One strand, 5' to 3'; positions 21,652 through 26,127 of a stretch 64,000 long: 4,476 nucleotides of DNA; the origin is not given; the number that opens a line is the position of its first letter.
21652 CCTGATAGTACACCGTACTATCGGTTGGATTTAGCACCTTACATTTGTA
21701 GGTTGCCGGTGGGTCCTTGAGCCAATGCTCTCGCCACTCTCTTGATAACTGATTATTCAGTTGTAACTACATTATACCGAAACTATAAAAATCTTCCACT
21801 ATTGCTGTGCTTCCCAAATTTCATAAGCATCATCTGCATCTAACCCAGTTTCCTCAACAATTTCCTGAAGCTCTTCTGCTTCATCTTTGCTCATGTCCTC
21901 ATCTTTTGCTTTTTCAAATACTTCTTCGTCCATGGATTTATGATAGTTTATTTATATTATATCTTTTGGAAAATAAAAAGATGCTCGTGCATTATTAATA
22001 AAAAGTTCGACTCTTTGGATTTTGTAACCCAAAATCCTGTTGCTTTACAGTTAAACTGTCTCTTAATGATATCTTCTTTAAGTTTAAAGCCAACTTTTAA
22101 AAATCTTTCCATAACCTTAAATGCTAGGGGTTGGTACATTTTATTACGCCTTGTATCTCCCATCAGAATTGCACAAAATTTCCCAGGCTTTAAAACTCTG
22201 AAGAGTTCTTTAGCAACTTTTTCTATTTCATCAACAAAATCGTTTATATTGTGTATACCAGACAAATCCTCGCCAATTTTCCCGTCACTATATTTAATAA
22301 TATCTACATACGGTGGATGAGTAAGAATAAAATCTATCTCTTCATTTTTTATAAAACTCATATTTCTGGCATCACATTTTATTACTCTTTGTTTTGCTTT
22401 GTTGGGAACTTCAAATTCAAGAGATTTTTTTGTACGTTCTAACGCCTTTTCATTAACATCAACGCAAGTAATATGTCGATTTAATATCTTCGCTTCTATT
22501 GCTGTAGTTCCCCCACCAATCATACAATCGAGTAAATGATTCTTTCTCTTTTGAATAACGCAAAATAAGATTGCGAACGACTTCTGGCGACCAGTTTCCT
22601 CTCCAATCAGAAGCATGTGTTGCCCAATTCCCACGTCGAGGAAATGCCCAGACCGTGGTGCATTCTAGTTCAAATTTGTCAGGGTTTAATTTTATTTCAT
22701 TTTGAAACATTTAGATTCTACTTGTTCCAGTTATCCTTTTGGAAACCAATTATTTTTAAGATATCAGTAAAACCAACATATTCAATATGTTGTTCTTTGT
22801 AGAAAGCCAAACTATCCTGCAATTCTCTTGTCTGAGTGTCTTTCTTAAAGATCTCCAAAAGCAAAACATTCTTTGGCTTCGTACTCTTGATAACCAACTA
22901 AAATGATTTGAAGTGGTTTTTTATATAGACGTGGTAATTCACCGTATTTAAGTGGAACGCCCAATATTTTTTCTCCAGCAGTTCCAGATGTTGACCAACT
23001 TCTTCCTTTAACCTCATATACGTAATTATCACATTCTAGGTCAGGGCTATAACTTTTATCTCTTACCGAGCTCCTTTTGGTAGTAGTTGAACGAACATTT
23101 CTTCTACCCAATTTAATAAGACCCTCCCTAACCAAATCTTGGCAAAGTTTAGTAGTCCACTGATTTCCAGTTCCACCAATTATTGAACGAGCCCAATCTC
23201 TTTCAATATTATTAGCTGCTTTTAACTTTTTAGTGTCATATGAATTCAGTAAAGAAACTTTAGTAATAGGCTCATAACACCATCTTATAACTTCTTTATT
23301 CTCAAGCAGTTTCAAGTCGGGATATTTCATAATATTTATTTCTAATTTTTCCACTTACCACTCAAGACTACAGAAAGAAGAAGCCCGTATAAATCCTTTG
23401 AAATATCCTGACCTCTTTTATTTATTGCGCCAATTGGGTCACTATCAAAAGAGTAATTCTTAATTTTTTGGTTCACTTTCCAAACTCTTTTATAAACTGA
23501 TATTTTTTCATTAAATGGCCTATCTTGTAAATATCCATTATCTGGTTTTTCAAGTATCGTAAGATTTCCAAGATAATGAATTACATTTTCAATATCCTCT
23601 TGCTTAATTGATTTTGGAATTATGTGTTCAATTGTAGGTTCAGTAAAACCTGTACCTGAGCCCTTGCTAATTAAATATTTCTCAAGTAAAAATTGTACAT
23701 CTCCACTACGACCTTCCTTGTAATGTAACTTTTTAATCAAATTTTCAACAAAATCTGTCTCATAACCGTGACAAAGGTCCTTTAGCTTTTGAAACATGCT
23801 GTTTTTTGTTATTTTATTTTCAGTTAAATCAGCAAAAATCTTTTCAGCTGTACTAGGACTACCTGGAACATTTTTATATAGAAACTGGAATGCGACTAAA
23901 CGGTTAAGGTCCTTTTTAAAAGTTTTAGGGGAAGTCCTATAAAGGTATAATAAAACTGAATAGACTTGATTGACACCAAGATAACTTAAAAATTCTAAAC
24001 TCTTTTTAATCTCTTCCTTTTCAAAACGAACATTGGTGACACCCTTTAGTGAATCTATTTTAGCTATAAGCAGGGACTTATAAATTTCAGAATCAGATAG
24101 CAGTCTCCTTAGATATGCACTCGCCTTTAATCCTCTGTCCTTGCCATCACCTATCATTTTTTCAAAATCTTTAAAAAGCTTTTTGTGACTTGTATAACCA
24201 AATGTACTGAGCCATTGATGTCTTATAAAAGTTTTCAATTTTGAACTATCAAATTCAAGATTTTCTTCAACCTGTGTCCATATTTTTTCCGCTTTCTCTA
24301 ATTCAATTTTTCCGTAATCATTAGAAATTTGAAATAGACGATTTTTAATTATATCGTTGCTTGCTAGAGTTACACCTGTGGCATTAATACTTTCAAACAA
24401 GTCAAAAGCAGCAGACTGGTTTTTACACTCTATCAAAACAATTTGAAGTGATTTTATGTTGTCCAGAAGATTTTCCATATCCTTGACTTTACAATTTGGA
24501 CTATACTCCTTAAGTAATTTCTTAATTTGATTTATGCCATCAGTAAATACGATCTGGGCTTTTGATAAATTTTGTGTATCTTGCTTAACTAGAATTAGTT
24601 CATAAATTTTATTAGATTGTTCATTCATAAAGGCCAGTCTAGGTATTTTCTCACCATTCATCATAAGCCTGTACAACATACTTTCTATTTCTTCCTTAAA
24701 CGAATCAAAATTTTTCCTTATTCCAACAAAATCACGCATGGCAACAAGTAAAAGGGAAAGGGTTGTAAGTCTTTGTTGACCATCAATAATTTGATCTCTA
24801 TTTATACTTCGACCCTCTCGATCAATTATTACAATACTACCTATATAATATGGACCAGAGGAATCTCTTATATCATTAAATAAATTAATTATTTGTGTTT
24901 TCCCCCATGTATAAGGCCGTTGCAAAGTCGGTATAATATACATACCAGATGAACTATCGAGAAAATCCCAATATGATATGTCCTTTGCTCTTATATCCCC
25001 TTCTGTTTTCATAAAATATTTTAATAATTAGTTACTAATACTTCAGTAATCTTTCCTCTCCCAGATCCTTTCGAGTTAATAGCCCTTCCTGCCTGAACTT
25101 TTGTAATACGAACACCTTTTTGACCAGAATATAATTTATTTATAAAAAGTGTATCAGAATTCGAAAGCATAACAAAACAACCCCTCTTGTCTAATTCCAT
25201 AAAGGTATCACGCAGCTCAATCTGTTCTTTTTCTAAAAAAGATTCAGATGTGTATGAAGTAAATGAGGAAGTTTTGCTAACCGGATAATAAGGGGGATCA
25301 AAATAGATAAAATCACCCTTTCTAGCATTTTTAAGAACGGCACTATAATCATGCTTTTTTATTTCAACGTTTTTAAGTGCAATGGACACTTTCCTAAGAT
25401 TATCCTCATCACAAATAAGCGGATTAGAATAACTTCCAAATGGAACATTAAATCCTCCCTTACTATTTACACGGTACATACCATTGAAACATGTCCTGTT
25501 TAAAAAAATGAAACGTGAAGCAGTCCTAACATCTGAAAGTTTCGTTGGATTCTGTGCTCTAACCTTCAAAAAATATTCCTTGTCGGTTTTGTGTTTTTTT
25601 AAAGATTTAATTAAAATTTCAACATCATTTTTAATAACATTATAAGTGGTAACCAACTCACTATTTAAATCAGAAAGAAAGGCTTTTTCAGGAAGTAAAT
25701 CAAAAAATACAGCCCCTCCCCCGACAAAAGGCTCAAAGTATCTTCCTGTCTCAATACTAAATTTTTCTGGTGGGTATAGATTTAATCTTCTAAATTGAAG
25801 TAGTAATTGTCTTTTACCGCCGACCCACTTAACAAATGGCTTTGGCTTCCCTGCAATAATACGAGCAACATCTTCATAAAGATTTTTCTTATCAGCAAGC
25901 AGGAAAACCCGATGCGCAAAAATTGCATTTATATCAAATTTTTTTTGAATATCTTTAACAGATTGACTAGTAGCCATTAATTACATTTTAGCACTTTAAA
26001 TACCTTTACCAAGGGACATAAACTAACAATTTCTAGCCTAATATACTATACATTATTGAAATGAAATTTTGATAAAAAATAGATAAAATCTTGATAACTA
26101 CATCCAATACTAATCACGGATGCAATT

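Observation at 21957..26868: AT-rich defence island wedged between tRNA-Gln/dnaX and the metK riboswitch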

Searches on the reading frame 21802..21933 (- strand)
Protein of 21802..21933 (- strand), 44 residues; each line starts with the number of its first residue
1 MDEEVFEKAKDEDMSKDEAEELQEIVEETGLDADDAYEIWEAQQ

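Call 9: search_protein_families(library=pfam, max_evalue=0.01, proteins=[window:21802-21933:-])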
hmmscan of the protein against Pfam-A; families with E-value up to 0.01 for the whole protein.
seq(44 aa): 0 families

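Call 10: search_protein_families(library=padloc, max_evalue=0.01, proteins=[window:21802-21933:-])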
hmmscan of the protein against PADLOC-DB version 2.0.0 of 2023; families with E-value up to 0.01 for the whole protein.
seq(44 aa): 0 families

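Call 11: search_protein_families(library=ncbifam, max_evalue=0.01, proteins=[window:21802-21933:-])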
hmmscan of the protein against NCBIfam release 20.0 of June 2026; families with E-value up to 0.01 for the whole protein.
seq(44 aa): 0 families

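Call 24: find_encoding_contigs(protein=window:21802-21933:-, flank=10000, max_places=10)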
Protein seq(44 aa) (44 aa): no gene with exactly this product is on record in the collection.

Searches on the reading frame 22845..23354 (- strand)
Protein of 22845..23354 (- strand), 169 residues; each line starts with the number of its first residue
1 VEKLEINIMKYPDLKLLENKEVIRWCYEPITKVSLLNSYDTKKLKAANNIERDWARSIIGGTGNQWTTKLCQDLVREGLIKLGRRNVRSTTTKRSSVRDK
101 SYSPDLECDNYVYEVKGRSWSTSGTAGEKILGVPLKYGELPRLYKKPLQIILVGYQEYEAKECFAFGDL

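Call 9: search_protein_families(library=pfam, max_evalue=0.01, proteins=[window:22845-23354:-])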
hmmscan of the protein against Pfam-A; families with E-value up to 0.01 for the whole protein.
window:22845-23354:- (169 aa): 0 families

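Call 10: search_protein_families(library=padloc, max_evalue=0.01, proteins=[window:22845-23354:-])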
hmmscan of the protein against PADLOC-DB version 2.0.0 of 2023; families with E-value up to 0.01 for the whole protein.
window:22845-23354:- (169 aa): 1 family
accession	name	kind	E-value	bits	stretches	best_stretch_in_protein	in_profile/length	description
PDLC03457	REase_II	-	3.1e-21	74.1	1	5-163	36-199/238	Type II restriction enzyme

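Call 11: search_protein_families(library=ncbifam, max_evalue=0.01, proteins=[window:22845-23354:-])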
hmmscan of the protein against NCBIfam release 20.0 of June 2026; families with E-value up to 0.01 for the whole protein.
window:22845-23354:- (169 aa): 0 families

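Call 25: search_solved_structures(query=window:22845-23354:-, max_evalue=1, show_alignments=2)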
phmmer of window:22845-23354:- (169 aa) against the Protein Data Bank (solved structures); distinct sequences matched with E-value up to 1: 2.
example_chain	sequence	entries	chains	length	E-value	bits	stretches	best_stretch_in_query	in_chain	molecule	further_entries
4cj7_A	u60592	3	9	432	0.13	15.1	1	58-118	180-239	ACTIN/ACTIN FAMILY PROTEIN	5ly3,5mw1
4bql_A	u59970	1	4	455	0.14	15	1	58-118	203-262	ACTIN/ACTIN FAMILY PROTEIN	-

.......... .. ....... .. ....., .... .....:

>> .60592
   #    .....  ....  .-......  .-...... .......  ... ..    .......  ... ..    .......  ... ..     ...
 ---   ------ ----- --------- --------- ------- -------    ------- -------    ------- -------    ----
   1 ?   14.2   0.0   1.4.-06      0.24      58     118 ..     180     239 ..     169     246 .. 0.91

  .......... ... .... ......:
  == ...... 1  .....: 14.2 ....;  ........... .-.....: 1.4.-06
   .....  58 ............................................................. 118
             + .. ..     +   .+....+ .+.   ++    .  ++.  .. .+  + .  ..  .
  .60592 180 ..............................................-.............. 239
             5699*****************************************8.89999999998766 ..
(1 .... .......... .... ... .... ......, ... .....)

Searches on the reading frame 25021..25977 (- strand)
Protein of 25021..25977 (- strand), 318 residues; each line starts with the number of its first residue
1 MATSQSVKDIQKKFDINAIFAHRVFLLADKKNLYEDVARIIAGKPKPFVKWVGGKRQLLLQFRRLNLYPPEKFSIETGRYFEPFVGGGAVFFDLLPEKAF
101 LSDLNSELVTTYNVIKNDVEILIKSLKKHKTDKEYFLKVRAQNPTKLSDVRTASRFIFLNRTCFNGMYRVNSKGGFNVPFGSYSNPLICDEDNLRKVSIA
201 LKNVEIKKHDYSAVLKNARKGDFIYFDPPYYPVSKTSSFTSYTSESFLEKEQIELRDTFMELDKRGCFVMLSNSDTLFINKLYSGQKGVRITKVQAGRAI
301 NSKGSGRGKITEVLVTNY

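Call 9: search_protein_families(library=pfam, max_evalue=0.01, proteins=[window:25021-25977:-])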
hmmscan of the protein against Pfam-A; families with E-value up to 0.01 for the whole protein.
window:25021-25977:- (318 aa): 2 families
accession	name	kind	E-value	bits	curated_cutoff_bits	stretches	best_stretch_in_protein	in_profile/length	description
PF02086.21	MethyltransfD12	-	2.2e-61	208.2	22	1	51-297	1-250/253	D12 class N6 adenine-specific DNA methyltransferase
PF03602.21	Cons_hypoth95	-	0.00076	19.6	24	0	192-251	82-145/182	Conserved hypothetical protein 95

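Call 10: search_protein_families(library=padloc, max_evalue=0.01, proteins=[window:25021-25977:-])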
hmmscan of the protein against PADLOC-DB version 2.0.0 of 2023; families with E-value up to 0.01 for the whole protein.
window:25021-25977:- (318 aa): 21 families
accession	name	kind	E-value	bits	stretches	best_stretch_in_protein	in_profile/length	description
PDLC03294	MTase_II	-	5.6e-99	329.2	1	44-318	3-271/272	Type II methyltransferase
PDLC03735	oMTase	-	6.4e-94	312.5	1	46-318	8-282/284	orphan methyltransferase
PDLC03261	MTase_II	-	2.4e-77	258.7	1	44-308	23-278/643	Type II methyltransferase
PDLC03729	oMTase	-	6.7e-61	204.2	1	44-314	3-265/275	orphan methyltransferase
PDLC03266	MTase_II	-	2.6e-58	195.7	1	46-316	15-281/285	Type II methyltransferase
PDLC03344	MTase_II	-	5.3e-31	105.5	1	46-190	4-147/154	Type II methyltransferase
PDLC03247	MTase_II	-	1.5e-30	104.4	1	77-318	27-265/282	Type II methyltransferase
PDLC03264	MTase_II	-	3.8e-25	86.8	1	77-259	37-224/306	Type II methyltransferase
PDLC03349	MTase_II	-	2.4e-20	70.9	2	149-287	189-328/374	Type II methyltransferase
PDLC03253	MTase_II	-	2.6e-20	71.2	1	46-317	4-252/253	Type II methyltransferase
PDLC03383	MTase_II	-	5.1e-20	70.1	2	133-318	126-313/318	Type II methyltransferase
PDLC03717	oMTase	-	9.8e-18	62.5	1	70-240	24-194/285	orphan methyltransferase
PDLC03302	MTase_II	-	1.8e-17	61.4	1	48-248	362-560/626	Type II methyltransferase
PDLC04018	PD-Lambda-5_B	-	4e-15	53.9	1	51-287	10-247/291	-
PDLC03244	MTase_II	-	6.9e-13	46.3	1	79-282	53-258/295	Type II methyltransferase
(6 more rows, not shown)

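Call 11: search_protein_families(library=ncbifam, max_evalue=0.01, proteins=[window:25021-25977:-])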
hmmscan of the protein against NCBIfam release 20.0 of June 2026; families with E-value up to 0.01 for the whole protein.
window:25021-25977:- (318 aa): 2 families
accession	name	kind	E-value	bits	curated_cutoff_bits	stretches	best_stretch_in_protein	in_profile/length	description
TIGR00571.1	dam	subfamily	2.5e-86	289.7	114.85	1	46-317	2-267/267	Dam family site-specific DNA-(adenine-N6)-methyltransferase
NF008152.0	PRK10904.1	equivalog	5.9e-47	160.3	441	1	44-315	3-266/271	adenine-specific DNA-methyltransferase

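Call 19: find_encoding_contigs(protein=window:25021-25977:-, flank=10000, max_places=10)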
Protein window:25021-25977:- (318 aa): 1 contig read that carries it; 1 place shown.
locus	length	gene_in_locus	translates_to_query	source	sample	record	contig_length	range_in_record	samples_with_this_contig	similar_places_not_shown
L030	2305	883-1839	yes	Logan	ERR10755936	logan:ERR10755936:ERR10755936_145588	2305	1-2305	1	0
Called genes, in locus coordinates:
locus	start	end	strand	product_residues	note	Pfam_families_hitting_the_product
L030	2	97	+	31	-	?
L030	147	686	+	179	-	-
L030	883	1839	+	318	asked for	PF02086:MethyltransfD12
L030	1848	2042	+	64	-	PF03235:GmrSD_N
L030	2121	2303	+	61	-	?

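Call 53: search_solved_structures(query=window:25021-25977:-, max_evalue=0.00001)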
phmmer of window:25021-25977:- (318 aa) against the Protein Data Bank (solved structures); distinct sequences matched with E-value up to 0.00001: 10.
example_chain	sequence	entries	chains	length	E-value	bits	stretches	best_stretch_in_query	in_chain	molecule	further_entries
2dpm_A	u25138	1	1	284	1.7e-73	250.7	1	46-318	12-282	PROTEIN (ADENINE-SPECIFIC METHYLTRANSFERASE DPNII 1)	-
4gbe_D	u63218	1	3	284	2.4e-35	125.4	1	44-315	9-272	DNA adenine methylase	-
4gol_D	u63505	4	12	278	2.5e-35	125.3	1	44-315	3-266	DNA adenine methylase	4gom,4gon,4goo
2g1p_A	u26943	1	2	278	2.5e-35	125.3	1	44-315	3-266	DNA adenine methylase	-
2ore_D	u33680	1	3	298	2.7e-35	125.3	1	44-315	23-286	DNA adenine methylase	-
4rtj_A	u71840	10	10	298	2.7e-35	125.3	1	44-315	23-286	DNA adenine methylase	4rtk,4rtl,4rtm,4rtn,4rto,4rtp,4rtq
7m6b_B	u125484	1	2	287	2.5e-10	43.2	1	76-238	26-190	Site-specific DNA-methyltransferase (adenine-specific)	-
1yfj_A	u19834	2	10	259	8.8e-10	41.5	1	76-271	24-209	DNA adenine methylase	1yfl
1q0s_A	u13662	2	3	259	1.4e-09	40.8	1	76-259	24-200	DNA adenine methylase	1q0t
1yf3_A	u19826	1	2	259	1.9e-09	40.4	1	76-271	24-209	DNA adenine methylase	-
